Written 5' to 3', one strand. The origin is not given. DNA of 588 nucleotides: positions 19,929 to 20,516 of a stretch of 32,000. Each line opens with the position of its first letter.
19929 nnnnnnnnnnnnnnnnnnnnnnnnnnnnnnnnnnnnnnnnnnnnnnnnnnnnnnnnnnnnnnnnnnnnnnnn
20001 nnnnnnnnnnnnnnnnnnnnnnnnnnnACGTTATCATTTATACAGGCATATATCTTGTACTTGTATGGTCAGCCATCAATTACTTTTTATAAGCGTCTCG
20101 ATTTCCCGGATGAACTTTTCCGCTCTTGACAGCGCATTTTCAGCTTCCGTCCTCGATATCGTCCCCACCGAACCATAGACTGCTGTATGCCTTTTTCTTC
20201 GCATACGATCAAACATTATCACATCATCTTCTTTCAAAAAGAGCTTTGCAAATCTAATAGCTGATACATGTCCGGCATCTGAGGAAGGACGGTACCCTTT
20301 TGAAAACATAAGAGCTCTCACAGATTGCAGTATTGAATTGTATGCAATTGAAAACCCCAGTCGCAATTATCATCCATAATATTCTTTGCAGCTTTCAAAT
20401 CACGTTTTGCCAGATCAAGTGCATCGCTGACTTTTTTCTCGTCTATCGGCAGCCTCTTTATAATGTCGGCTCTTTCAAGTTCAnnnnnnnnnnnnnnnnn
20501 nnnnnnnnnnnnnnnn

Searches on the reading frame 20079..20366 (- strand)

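Call 15: search_protein_families(library=pfam, proteins=[window:20079-20366:-], max_evalue=0.001)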
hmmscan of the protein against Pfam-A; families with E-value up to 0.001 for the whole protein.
window:20079-20366:- (96 aa): 1 family
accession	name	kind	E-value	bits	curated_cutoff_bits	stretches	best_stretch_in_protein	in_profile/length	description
PF05168.19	HEPN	-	4.3e-08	33.8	22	1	8-90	31-115/117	HEPN domain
